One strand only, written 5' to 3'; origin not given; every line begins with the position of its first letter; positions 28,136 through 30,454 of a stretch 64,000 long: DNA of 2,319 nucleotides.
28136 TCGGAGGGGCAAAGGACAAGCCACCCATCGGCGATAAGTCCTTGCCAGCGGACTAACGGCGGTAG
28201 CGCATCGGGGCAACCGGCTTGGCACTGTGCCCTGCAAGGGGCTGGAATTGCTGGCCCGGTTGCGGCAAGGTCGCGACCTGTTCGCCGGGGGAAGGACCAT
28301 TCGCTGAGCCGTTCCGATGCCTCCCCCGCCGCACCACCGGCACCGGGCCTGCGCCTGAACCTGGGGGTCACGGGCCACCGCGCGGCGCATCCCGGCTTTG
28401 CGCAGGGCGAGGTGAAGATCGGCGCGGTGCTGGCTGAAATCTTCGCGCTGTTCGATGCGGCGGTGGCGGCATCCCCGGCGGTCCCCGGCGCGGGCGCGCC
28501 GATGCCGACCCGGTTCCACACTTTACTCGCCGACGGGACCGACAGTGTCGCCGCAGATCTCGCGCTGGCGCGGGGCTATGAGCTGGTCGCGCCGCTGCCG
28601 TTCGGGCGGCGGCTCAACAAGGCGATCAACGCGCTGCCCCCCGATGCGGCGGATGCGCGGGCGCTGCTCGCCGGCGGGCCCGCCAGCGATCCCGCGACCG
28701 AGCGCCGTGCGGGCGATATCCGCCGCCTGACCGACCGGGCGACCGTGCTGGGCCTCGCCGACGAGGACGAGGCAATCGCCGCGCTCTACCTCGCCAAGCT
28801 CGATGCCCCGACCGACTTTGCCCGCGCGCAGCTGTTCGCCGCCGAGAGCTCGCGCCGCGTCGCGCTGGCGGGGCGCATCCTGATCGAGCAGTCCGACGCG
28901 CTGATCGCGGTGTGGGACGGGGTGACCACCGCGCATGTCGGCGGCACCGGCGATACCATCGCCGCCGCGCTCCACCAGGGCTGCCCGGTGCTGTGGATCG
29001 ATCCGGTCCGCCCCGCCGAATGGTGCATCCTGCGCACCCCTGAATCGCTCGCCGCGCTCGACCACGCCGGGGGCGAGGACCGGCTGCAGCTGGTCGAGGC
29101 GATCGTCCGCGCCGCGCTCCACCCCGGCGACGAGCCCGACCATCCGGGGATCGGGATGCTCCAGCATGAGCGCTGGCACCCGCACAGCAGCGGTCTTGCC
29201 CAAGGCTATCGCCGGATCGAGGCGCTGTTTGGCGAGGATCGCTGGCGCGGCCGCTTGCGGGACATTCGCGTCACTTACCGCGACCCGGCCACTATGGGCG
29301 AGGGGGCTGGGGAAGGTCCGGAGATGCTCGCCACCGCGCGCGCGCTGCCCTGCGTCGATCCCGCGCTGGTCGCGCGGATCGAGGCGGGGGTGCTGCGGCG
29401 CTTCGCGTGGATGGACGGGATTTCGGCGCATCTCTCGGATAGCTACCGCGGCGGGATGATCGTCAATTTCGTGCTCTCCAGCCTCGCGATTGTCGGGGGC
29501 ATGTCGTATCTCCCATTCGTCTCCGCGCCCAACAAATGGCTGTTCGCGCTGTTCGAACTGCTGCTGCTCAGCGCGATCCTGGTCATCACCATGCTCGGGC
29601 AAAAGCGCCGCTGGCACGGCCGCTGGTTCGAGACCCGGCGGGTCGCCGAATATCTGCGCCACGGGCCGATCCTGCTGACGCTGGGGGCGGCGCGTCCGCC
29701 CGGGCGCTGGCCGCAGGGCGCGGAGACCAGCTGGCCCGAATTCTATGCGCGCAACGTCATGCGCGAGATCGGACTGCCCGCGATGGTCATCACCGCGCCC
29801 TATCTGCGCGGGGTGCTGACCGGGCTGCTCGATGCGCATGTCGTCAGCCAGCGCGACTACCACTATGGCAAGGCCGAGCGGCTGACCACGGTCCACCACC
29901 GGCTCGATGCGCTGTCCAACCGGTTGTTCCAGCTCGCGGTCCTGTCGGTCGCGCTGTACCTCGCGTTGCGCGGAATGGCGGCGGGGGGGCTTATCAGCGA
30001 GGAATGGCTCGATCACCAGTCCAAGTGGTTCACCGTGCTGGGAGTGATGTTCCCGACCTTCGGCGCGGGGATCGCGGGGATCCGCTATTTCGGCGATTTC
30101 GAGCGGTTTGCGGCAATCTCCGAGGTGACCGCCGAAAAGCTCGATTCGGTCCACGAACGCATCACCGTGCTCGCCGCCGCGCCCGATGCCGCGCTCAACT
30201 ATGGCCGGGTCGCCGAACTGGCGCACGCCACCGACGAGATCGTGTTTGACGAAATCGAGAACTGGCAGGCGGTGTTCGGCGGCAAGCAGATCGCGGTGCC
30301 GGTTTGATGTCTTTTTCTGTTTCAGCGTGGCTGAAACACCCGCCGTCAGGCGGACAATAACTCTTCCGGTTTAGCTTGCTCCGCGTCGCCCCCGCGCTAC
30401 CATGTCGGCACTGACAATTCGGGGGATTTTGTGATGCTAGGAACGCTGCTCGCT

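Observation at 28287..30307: Orphan SLOG-like sensor fused to two tandem 2-TM SLATT-like modules, a possible nucleotide-gated membrane effector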

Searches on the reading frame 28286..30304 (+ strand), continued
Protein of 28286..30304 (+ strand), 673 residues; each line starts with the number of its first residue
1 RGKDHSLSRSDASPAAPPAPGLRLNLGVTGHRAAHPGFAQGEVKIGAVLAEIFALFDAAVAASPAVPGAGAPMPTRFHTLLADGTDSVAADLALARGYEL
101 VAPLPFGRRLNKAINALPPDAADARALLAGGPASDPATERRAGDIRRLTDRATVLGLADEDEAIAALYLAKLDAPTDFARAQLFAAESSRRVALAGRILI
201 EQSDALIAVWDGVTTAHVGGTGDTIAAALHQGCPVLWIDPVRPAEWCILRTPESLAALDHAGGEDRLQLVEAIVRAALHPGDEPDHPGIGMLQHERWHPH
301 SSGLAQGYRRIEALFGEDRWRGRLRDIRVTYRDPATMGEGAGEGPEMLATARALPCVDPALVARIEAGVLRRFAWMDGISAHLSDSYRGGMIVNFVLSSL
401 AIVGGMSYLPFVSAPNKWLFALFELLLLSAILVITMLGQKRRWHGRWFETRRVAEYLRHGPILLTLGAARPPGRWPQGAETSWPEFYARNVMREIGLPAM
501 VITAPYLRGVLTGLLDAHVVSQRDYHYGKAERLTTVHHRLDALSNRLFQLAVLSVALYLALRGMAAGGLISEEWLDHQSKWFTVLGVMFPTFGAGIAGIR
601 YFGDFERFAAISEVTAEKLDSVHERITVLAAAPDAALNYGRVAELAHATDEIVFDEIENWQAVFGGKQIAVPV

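Call 80: find_encoding_contigs(protein=P0092, flank=8000, max_places=1)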
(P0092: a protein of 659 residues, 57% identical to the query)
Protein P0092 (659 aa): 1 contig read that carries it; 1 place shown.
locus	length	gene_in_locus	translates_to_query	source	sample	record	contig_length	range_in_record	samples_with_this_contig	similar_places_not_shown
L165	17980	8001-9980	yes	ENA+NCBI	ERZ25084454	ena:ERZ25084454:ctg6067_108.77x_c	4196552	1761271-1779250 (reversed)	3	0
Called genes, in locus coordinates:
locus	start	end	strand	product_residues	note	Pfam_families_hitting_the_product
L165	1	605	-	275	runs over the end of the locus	PF04335:VirB8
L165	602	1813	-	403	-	PF04610:TrbL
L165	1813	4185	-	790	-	PF27097:VirB4_TrbE_N, PF03135:CagE_TrbE_VirB, PF19044:P-loop_TraG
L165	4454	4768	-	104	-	PF04956:TrbC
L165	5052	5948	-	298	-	PF01710:HTH_Tnp_IS630 (faint), PF13384:HTH_23, PF13518:HTH_28, PF13551:HTH_29, PF13565:HTH_32, PF00665:rve, PF13683:rve_3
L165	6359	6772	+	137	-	-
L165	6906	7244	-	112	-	-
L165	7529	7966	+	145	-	PF07885:Ion_trans_2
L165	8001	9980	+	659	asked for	-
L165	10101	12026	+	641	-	PF00089:Trypsin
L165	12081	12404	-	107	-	-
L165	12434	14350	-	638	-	PF13676:TIR_2, PF13424:TPR_12 (faint), PF13432:TPR_16 (faint), PF00515:TPR_1 (faint), PF07719:TPR_2 (faint), PF13181:TPR_8 (faint), PF13414:TPR_11 (faint), PF13428:TPR_14 (faint), +3 more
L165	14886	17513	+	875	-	PF07715:Plug, PF00593:TonB_dep_Rec_b-barrel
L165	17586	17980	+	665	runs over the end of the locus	PF00515:TPR_1 (faint), PF07719:TPR_2 (faint), PF12895:ANAPC3 (faint), PF13174:TPR_6 (faint), PF13176:TPR_7 (faint), PF23914:TPR_CcmH_CycH, PF00685:Sulfotransfer_1, PF13469:Sulfotransfer_3, +9 more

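Call 81: find_encoding_contigs(protein=P0025, flank=8000, max_places=1)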
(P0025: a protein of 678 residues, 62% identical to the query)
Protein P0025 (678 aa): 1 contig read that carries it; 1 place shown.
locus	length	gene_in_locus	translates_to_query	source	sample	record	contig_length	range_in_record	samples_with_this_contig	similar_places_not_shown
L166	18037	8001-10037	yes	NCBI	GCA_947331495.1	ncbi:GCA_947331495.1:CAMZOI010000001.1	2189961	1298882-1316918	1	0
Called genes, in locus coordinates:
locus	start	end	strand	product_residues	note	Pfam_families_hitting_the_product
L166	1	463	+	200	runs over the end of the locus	-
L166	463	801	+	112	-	-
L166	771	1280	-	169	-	-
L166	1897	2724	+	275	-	PF00561:Abhydrolase_1, PF12146:Hydrolase_4, PF12697:Abhydrolase_6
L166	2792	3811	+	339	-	PF00199:Catalase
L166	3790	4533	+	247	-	-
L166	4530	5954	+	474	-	PF21105:DyP_N (weak)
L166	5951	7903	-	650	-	PF13676:TIR_2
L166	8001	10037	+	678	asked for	-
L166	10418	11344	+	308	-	PF00303:Thymidylat_synt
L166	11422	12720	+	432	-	PF12573:OxoDH_E1alpha_N, PF00676:E1_dh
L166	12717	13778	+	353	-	PF02779:Transket_pyr, PF02780:Transketolase_C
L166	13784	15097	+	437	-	PF00364:Biotin_lipoyl, PF02817:E3_binding, PF00198:2-oxoacid_dh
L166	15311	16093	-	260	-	PF01149:Fapy_DNA_glyco, PF06831:H2TH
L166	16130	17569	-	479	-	PF07690:MFS_1, PF13347:MFS_2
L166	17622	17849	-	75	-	PF11003:DUF2842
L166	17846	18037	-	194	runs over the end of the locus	PF01812:5-FTHF_cyc-lig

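Call 88: search_dna_similar(query=window:28304-30304:+, collection=plasmids, mode=protein, max_rows=15)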
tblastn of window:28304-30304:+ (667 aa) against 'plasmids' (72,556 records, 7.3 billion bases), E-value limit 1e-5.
Records with a match: 1; places in all: 1; records where one place covers at least 80% of the query: 1.
Best place of each record, by identity: <60% 1.
By first word of the organism name: Novosphingobium 1.
By predicted mobility (MOB-suite, as given by PLSDB): non-mobilizable 1.
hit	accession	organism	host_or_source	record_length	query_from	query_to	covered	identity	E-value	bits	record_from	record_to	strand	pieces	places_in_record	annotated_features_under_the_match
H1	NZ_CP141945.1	Novosphingobium sp. RL4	Rheum palmatum L.,Single ...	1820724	16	667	98%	52.4%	4e-172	552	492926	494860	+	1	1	none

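Call 89: search_dna_similar(query=window:28304-30304:+, collection=phages, mode=protein, max_rows=10)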
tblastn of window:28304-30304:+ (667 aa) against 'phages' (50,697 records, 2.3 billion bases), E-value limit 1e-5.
No match.

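Call 90: get_annotated_region(hit=H1, flank=7000)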
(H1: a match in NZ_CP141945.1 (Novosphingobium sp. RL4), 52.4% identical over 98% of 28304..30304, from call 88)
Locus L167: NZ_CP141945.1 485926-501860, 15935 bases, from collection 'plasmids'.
description: Novosphingobium sp. RL4 plasmid unnamed, complete sequence
organism: Novosphingobium sp. RL4 (NCBI taxid 3109595)
taxonomy: Bacteria; Pseudomonadota; Alphaproteobacteria; Sphingomonadales; Sphingomonadaceae; Novosphingobium; Novosphingobium sp. RL4
host: -; source: Rheum palmatum L.,Single bacteria,rhizosphere soil; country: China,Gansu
typing (MOB-suite, as given by PLSDB): non-mobilizable; replicon rep_cluster_545
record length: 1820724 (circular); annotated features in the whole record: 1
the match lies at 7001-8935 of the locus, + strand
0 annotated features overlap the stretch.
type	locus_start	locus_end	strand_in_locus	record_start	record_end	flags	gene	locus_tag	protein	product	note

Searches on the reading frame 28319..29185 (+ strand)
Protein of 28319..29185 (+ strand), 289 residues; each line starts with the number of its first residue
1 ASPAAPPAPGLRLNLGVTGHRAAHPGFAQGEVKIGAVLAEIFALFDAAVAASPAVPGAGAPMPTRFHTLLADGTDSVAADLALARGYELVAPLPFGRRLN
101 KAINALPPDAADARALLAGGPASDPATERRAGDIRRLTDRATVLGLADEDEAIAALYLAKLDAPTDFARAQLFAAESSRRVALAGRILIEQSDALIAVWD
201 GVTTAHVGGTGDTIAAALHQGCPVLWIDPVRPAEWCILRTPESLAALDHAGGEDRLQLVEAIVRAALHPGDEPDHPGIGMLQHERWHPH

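Call 37: search_protein_families(library=ncbifam, proteins=[window:28319-29185:+], max_evalue=10)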
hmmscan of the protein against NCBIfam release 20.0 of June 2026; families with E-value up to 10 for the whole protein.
window:28319-29185:+ (289 aa): 0 families

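Call 38: search_protein_families(library=pfam, proteins=[window:28319-29185:+], max_evalue=10)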
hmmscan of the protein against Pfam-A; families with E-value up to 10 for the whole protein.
window:28319-29185:+ (289 aa): 0 families

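Call 44: predict_structure(alignment_id=A2)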
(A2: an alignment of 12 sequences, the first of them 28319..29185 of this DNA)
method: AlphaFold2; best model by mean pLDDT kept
length: 289 residues; sequences in the alignment: 12
mean_pLDDT: 86.4   pTM: 0.84
mean pLDDT of the five models: 86.4, 85.6, 85.5, 84.3, 83.0
residues with pLDDT >= 90: 198; 70-90: 46; 50-70: 25; < 50: 20
segments of 3 or more residues with pLDDT < 50: 271-289
pLDDT, mean of each block of 10 residues (from residue 1): 67 94 93 97 95 74 92 95 97 91 93 96 96 94 78 94 95 93 94 96 90 94 94 91 73 80 80 45 33
secondary structure, 60 per line:
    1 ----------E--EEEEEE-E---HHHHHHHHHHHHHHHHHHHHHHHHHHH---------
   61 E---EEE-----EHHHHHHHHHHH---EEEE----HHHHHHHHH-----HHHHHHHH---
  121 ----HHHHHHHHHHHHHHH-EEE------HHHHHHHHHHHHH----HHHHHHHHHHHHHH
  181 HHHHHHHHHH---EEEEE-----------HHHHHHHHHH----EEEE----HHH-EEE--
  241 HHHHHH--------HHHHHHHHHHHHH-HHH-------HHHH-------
elements in order: E14-19 H25-51 E65-67 H74-84 E88-91 H96-104 H110-117 H125-139 E141-143 H150-162 H167-190 E194-198 H210-219 E224-227 E236-238 H241-246 H255-267 H279-282

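Call 47: fold_search(model_id=the predicted structure, library=pdb)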
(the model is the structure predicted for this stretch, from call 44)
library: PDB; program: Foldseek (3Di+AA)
matches with E <= 10: 652; with E <= 0.001: 0
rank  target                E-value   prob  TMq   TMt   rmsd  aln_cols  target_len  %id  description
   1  1rcu_A                9.7e-03  1.00  0.30  0.49   6.5       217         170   12  X-RAY STRUCTURE OF TM1055 NORTHEAST STRUCTURAL GENOMICS CONSORTIUM TARGET VT76 (released 2003-12-02)
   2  3uqz_C                1.0e-02  1.00  0.37  0.38   5.4       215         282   15  X-ray structure of DNA processing protein A (DprA) from Streptococcus pneumoniae (released 2012-08-29)
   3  3uqz_A                1.7e-02  1.00  0.37  0.38   5.3       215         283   15  X-ray structure of DNA processing protein A (DprA) from Streptococcus pneumoniae (released 2012-08-29)
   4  9us2_C                6.3e-02  0.85  0.32  0.44   9.4       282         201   10  Crystal structure of YgdH from Neisseria meningitidis (released 2025-08-06)
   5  6sw4_A                6.3e-02  0.08  0.13  0.13  16.7       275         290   10  The structure of AraP, an arabinose binding protein from Geobacillus stearothermophilus (released 2020-10-14)
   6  9us2_A                7.5e-02  0.85  0.33  0.44   9.1       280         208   11  Crystal structure of YgdH from Neisseria meningitidis (released 2025-08-06)
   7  4rkq_A                1.0e-01  0.06  0.13  0.13  17.3       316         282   15  Crystal structure of LacI family transcriptional regulator from Arthrobacter sp. FB24, target EFI-560007 (released 2014-11-12)
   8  1weh_A                1.1e-01  0.35  0.25  0.36  10.8       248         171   13  Crystal structure of the conserved hypothetical protein TT1887 from Thermus thermophilus HB8 (released 2004-11-25)
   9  4nv3_A                1.1e-01  0.07  0.15  0.13  18.2       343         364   12  The crystal structure of a solute-binding protein (N280D mutant) from Anabaena variabilis ATCC 29413 in complex with v (released 2013-12-11)
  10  8e6s_A                1.2e-01  0.20  0.18  0.05  18.2       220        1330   15  Human TRPM2 ion channel in 1 mM dADPR and Ca2+ (released 2024-08-14)
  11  2jlb_A                1.2e-01  0.08  0.16  0.10  20.9       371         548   13  Xanthomonas campestris putative OGT (XCC0866), complex with UDP- GlcNAc phosphonate analogue (released 2008-11-25)
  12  4ljk_B                1.3e-01  0.92  0.38  0.49   6.6       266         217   11  Structural insights into the unique single-stranded DNA binding mode of DNA processing protein A from Helicobacter pyl (released 2014-01-01)
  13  1wek_A                1.3e-01  0.72  0.31  0.41   8.8       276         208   14  Crystal structure of the conserved hypothetical protein TT1465 from Thermus thermophilus HB8 (released 2004-11-25)
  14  9us2_B                1.4e-01  0.72  0.33  0.45   9.3       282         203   12  Crystal structure of YgdH from Neisseria meningitidis (released 2025-08-06)
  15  4ywh_B                1.4e-01  0.06  0.12  0.12  19.2       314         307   12  CRYSTAL STRUCTURE OF AN ABC TRANSPORTER SOLUTE BINDING PROTEIN (IPR025997) FROM ACTINOBACILLUS SUCCINOGENES 130Z (Asuc (released 2015-04-15)
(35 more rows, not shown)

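Call 79: search_solved_structures(query=A5, max_evalue=10, show_alignments=4)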
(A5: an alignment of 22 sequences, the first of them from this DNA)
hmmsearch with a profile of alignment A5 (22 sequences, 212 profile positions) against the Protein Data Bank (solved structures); distinct sequences matched with E-value up to 10: 8.
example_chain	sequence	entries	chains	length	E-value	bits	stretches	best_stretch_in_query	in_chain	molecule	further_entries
7m5h_A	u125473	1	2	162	0.21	14.3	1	132-191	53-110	Nucleoside 2-deoxyribosyltransferase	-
8eat_B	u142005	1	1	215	0.26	14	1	98-156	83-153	Vacuolar ATPase assembly integral membrane protein VPH2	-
5xsj_X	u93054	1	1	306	0.6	12.8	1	169-200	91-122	Periplasmic binding protein/LacI transcriptional regulator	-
5xss_X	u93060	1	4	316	0.63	12.7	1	169-200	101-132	Periplasmic binding protein/LacI transcriptional regulator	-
2qvc_A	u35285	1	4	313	0.78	12.4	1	170-202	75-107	Sugar ABC transporter, periplasmic sugar-binding protein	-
2h3h_A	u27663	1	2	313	0.79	12.4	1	170-202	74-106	Sugar ABC transporter, periplasmic sugar-binding protein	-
3c6q_B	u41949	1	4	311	0.93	12.2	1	170-202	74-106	Sugar ABC transporter, periplasmic sugar-binding protein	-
5aov_A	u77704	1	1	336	1.4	11.6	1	39-87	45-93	GLYOXYLATE REDUCTASE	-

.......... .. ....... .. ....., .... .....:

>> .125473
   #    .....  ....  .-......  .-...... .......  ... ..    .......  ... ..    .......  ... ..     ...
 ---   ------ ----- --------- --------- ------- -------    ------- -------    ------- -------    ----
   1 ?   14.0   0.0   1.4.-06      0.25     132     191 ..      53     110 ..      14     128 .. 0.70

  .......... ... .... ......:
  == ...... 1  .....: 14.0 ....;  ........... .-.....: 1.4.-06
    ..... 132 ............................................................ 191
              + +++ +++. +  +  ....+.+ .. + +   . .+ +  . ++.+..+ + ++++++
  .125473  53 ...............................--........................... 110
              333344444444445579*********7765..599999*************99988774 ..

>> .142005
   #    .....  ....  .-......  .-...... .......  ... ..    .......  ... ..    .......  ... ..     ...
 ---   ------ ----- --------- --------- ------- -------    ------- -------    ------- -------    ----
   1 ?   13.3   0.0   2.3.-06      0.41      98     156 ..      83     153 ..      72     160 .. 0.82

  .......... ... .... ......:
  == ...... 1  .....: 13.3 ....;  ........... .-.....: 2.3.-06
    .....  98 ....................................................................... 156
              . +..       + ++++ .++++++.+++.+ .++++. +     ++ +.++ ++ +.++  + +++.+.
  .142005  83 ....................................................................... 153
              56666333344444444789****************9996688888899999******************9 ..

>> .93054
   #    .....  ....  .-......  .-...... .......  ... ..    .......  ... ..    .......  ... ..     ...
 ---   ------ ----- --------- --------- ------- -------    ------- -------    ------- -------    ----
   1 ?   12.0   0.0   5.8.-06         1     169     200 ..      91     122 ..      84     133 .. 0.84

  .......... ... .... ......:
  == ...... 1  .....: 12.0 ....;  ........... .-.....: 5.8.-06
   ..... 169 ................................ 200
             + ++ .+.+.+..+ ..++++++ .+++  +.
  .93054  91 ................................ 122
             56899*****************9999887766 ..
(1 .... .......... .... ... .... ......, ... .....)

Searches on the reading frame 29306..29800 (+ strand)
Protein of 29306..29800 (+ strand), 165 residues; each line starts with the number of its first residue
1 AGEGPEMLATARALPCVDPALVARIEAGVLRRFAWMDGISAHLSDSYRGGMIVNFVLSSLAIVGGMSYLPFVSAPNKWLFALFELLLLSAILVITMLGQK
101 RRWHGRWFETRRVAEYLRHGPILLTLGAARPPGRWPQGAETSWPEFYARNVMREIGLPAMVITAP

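Call 37: search_protein_families(library=ncbifam, proteins=[window:29306-29800:+], max_evalue=10)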
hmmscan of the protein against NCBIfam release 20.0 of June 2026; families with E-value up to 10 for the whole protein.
window:29306-29800:+ (165 aa): 2 families
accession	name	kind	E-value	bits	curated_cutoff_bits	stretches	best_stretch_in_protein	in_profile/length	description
NF033634.1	SLATT_1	domain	2.5e-05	24.2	41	1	29-148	6-115/132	SLATT domain-containing protein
NF033610.1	SLATT_3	domain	0.00038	20.5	45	1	37-117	9-87/170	SLATT domain-containing protein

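Call 38: search_protein_families(library=pfam, proteins=[window:29306-29800:+], max_evalue=10)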
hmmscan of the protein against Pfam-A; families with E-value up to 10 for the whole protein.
window:29306-29800:+ (165 aa): 3 families
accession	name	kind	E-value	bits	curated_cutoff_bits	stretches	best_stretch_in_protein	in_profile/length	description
PF14015.11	DUF4231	-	0.00011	23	24.7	1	59-119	22-83/103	Protein of unknown function (DUF4231)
PF18184.6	SLATT_3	-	0.092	13.4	26.3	1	51-116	22-84/155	SMODS and SLOG-associating 2TM effector domain 3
PF04209.19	HgmA_C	-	0.33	11.2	21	1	132-155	40-63/153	Homogentisate 1,2-dioxygenase C-terminal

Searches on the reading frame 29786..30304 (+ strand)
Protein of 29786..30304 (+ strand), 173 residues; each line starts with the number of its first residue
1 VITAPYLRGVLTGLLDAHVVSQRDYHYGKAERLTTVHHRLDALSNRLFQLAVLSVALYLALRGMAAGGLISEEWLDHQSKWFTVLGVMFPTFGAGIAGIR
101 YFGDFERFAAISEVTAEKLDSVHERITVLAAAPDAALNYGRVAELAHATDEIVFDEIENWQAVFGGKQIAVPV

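Call 37: search_protein_families(library=ncbifam, proteins=[window:29786-30304:+], max_evalue=10)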
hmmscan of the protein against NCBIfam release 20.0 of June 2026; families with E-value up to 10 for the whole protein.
window:29786-30304:+ (173 aa): 3 families
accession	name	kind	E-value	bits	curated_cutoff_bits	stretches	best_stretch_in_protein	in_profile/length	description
NF033634.1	SLATT_1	domain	5.3e-05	23.2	41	1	45-162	22-130/132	SLATT domain-containing protein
NF045470.1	Opp2B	equivalog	0.038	13.2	350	1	49-103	96-152/300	nickel ABC transporter permease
NF033632.1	SLATT_4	domain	0.039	13.8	55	1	41-151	21-130/154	SLATT domain-containing protein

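Call 38: search_protein_families(library=pfam, proteins=[window:29786-30304:+], max_evalue=10)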
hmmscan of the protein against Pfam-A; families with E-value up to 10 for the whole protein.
window:29786-30304:+ (173 aa): 0 families
